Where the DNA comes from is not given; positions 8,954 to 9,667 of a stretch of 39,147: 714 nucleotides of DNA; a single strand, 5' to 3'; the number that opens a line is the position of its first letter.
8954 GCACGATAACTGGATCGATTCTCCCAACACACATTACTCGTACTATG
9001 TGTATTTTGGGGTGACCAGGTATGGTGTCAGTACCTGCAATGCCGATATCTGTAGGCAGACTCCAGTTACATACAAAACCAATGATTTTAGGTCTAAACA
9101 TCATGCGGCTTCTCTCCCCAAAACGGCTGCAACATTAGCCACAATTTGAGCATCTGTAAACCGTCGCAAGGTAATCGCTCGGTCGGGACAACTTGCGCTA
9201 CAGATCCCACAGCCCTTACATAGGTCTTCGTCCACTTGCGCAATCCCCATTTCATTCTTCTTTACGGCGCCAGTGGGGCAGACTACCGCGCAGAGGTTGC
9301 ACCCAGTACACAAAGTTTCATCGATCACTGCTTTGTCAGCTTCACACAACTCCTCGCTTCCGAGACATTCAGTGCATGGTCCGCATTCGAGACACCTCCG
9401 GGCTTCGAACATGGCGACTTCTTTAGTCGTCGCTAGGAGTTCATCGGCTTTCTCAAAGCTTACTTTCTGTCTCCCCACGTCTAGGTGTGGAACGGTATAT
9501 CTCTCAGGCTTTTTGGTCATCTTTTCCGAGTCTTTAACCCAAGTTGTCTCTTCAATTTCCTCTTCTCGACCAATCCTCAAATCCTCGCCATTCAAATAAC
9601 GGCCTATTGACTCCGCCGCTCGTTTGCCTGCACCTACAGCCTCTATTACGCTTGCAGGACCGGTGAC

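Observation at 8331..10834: GltD-type NAD(P)H module carrying an HdrA-style ferredoxin tail and followed by its own MvhD: an apparent replacement of the hydrogenase as electron input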

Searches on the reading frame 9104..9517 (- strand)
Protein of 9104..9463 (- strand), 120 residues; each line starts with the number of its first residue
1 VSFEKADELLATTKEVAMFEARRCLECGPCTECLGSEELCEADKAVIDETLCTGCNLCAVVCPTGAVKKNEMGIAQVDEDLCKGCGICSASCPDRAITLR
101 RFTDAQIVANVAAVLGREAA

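Call 9: search_solved_structures(query=window:9104-9463:-, max_evalue=1, show_alignments=4)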
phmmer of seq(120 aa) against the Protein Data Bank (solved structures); distinct sequences matched with E-value up to 1: 195 (the best 60 are shown).
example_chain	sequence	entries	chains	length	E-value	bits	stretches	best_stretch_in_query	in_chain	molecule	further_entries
5t5i_F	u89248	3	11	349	1.1e-20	77.1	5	45-101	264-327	Tungsten formylmethanofuran dehydrogenase subunit fwdF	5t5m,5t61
9sw6_H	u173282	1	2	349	1.8e-19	73.3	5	43-100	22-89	Tungsten formylmethanofuran dehydrogenase, subunit F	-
8rvu_a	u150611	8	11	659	6.5e-19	71.4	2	41-118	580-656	H(2):CoB-CoM heterodisulfide,ferredoxin reductase subunit A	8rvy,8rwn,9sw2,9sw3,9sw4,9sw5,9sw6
9sfi_A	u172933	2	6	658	7.4e-19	71.3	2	41-116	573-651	CoB--CoM heterodisulfide reductase iron-sulfur subunit A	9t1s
8rvv_A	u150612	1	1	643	2.1e-18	69.8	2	41-115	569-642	H(2):CoB-CoM heterodisulfide,ferredoxin reductase subunit A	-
7bkb_K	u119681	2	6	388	3.7e-18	69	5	44-107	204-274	Formylmethanofuran dehydrogenase, subunit F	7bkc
9sw6_G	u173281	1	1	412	1.2e-17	67.4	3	51-98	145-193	Polyferredoxin protein MvhB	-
5odc_A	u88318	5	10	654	3.3e-16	62.7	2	42-111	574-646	Heterodisulfide reductase, subunit A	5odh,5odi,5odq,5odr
9sfi_T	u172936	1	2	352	3.3e-15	59.5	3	44-99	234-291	4Fe-4S ferredoxin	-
7bkb_A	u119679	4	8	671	9e-15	58.1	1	44-114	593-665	CoB--CoM heterodisulfide reductase iron-sulfur subunit A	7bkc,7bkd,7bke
9sfi_O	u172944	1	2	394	8.7e-14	54.9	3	46-107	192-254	Ferredoxin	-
9bt4_G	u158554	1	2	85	1.4e-10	44.5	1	51-98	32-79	Pyruvate:Ferredoxin Oxidoreductase, subunit delta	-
9eri_B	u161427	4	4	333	8.9e-09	38.8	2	43-100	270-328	Na(+)-translocating ferredoxin:NAD(+) oxidoreductase complex subunit B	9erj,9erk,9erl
5c4i_B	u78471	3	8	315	7e-08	35.9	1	43-98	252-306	Oxalate oxidoreductase subunit delta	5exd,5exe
6qgr_G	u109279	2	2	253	1.3e-07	35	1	39-111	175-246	Coenzyme F420 hydrogenase subunit gamma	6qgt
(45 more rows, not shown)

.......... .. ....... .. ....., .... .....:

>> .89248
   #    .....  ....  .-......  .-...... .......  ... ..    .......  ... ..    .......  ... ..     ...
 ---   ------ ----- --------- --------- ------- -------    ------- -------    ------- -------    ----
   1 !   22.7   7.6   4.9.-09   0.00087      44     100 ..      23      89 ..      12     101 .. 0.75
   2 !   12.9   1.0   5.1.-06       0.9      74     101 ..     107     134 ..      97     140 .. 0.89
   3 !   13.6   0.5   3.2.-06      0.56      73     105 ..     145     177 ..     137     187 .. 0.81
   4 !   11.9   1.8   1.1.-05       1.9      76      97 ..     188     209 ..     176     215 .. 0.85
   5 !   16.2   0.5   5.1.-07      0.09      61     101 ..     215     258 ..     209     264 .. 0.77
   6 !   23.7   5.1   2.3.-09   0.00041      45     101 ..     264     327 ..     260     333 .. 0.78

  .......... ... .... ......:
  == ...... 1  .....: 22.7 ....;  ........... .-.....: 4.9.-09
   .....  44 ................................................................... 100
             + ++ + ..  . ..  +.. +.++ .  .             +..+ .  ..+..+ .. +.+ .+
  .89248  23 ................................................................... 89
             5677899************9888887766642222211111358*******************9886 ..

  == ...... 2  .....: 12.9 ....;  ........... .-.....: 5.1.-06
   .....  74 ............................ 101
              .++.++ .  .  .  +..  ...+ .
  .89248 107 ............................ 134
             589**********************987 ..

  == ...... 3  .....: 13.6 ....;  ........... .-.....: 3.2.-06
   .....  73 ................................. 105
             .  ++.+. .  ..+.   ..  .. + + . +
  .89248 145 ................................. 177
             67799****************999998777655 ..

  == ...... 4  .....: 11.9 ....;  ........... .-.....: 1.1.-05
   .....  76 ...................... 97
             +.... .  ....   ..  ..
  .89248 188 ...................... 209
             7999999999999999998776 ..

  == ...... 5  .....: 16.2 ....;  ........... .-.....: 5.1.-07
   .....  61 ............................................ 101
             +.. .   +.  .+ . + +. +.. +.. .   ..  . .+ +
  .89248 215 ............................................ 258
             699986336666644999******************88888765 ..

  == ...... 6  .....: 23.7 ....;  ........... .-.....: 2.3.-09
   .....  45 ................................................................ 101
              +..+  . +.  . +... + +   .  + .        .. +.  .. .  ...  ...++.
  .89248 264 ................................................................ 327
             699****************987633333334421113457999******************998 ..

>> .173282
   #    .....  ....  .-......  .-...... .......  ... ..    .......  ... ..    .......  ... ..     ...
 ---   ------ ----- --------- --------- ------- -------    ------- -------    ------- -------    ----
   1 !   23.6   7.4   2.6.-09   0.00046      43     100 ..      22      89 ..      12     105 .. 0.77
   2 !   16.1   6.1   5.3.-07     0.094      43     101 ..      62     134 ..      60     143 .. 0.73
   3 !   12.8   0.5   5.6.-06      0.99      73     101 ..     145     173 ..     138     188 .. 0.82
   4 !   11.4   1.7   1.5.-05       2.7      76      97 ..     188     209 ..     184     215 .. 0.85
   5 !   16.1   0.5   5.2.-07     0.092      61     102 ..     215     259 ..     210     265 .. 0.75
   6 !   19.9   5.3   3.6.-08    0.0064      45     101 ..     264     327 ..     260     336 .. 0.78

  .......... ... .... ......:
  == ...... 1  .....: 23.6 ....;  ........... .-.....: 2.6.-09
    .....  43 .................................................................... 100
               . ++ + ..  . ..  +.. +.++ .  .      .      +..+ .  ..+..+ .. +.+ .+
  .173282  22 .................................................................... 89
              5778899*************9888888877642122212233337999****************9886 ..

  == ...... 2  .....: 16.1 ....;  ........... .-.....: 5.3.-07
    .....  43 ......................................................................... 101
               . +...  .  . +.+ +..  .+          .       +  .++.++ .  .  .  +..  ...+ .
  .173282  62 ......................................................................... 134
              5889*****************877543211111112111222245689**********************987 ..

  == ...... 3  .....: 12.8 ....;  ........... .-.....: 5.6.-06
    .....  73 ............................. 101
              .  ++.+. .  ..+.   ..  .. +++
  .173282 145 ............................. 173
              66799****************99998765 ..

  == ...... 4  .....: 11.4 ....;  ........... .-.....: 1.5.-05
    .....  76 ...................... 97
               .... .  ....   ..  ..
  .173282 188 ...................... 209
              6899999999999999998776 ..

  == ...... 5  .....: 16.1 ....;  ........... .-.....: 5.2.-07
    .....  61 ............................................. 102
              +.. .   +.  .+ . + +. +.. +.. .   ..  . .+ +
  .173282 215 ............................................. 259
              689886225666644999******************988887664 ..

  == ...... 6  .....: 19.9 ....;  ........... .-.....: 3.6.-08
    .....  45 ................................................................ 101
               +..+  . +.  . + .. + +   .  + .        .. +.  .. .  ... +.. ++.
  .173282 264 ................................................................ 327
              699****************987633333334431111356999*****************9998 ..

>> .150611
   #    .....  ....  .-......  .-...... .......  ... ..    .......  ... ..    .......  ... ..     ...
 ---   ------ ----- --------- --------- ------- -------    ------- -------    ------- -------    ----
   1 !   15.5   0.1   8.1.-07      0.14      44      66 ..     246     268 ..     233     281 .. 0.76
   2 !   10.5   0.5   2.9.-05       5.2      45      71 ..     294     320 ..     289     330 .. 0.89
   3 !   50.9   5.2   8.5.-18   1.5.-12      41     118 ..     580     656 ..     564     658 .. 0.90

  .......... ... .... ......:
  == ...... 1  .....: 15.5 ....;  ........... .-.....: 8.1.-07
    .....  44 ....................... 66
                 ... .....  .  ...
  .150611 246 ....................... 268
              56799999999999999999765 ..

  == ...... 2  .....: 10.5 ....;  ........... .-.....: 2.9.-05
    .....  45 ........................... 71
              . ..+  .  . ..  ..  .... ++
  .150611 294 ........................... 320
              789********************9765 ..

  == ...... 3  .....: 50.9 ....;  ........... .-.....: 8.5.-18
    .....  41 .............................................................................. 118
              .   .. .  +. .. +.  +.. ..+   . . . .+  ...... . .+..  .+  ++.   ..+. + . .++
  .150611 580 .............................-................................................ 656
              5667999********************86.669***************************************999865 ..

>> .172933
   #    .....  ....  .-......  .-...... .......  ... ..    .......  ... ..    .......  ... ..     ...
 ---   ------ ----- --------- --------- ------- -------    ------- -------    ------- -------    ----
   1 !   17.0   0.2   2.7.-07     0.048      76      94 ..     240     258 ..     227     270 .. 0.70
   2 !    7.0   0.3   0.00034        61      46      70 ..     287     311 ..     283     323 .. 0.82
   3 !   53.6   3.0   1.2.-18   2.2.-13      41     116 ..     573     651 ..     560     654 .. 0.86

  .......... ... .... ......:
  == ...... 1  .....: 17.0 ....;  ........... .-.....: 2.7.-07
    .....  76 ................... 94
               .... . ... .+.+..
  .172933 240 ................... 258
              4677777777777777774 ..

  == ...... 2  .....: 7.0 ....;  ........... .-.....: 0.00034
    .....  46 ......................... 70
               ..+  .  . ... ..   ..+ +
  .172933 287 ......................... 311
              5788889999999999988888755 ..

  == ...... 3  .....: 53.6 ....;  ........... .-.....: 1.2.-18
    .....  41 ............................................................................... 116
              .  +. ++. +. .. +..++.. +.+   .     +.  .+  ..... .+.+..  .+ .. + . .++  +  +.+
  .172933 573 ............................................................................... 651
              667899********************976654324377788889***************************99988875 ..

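Call 68: predict_structure(alignment_id=A3)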
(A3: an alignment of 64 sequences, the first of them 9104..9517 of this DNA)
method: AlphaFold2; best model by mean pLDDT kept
length: 138 residues; sequences in the alignment: 64
mean_pLDDT: 75.6   pTM: 0.58
mean pLDDT of the five models: 75.6, 71.2, 69.6, 52.4, 52.0
residues with pLDDT >= 90: 36; 70-90: 60; 50-70: 22; < 50: 20
segments of 3 or more residues with pLDDT < 50: 1-5, 7-13, 52-57
pLDDT, mean of each block of 10 residues (from residue 1): 44 62 88 78 58 49 89 93 91 89 85 87 79 63
secondary structure, 60 per line:
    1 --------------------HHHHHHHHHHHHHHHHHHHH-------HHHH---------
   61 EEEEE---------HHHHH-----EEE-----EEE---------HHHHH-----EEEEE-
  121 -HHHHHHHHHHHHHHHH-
elements in order: H21-40 H48-51 E61-65 H75-79 E85-87 E93-95 H105-109 E115-119 H122-137

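Call 70: fold_search(model_id=the predicted structure, library=pdb)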
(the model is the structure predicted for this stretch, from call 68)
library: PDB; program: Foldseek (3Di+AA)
matches with E <= 10: 206; with E <= 0.001: 12
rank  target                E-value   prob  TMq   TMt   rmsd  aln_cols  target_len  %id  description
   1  8rvu_A                6.3e-06  1.00  0.42  0.09   9.6        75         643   44  CryoEM structure of the Elp-Hdr complex of Methanothermobacter marburgensis state 2 (composite structure) (released 2025-05-14)
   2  8rvy_A                3.2e-05  1.00  0.40  0.09   9.1        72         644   44  CryoEM structure of the Elp-Hdr complex of Methanothermobacter marburgensis state 1 (composite structure) (released 2025-05-14)
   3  7bkd_A                1.0e-04  1.00  0.41  0.09   8.7        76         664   39  Formate dehydrogenase - heterodisulfide reductase - formylmethanofuran dehydrogenase complex from Methanospirillum hun (released 2021-09-29)
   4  7bkb_A                2.0e-04  1.00  0.39  0.09   8.2        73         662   40  Formate dehydrogenase - heterodisulfide reductase - formylmethanofuran dehydrogenase complex from Methanospirillum hun (released 2021-09-29)
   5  5odi_A                2.0e-04  1.00  0.39  0.09   8.3        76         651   36  Heterodisulfide reductase / [NiFe]-hydrogenase complex from Methanothermococcus thermolithotrophicus cocrystallized wi (released 2017-08-30)
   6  9bt4_G                2.6e-04  1.00  0.43  0.69   0.9        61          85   38  Pyruvate:Ferredoxin Oxidoreductase from Methanosarcina acetivorans (released 2024-10-09)
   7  9bt4_H                3.1e-04  1.00  0.42  0.68   0.8        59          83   39  Pyruvate:Ferredoxin Oxidoreductase from Methanosarcina acetivorans (released 2024-10-09)
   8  5exd_E                4.4e-04  1.00  0.41  0.20   1.9        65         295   34  Crystal structure of oxalate oxidoreductase from Moorella thermoacetica bound with carboxy-di-oxido-methyl-TPP (COOM-T (released 2015-12-30)
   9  5c4i_B                4.9e-04  1.00  0.41  0.19   1.9        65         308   34  Structure of an Oxalate Oxidoreductase (released 2015-07-01)
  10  5odc_A                5.9e-04  1.00  0.38  0.09   7.8        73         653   36  Heterodisulfide reductase / [NiFe]-hydrogenase complex from Methanothermococcus thermolithotrophicus at 2.3 A resoluti (released 2017-08-30)
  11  5exd_B                7.5e-04  1.00  0.40  0.20   1.1        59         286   34  Crystal structure of oxalate oxidoreductase from Moorella thermoacetica bound with carboxy-di-oxido-methyl-TPP (COOM-T (released 2015-12-30)
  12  5odh_A                7.9e-04  1.00  0.40  0.09   7.7        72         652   38  Heterodisulfide reductase / [NiFe]-hydrogenase complex from Methanothermococcus thermolithotrophicus soaked with heter (released 2017-08-30)
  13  7q4w_B                1.0e-03  1.00  0.40  0.12   9.1       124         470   22  CryoEM structure of electron bifurcating Fe-Fe hydrogenase HydABC complex A. woodii in the oxidised state (released 2023-02-15)
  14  5exd_H                1.1e-03  1.00  0.43  0.21  14.8       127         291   27  Crystal structure of oxalate oxidoreductase from Moorella thermoacetica bound with carboxy-di-oxido-methyl-TPP (COOM-T (released 2015-12-30)
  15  5exe_B                1.4e-03  1.00  0.41  0.19   1.9        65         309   34  Crystal structure of oxalate oxidoreductase from Moorella thermoacetica bound with carboxy-TPP adduct (released 2015-12-30)
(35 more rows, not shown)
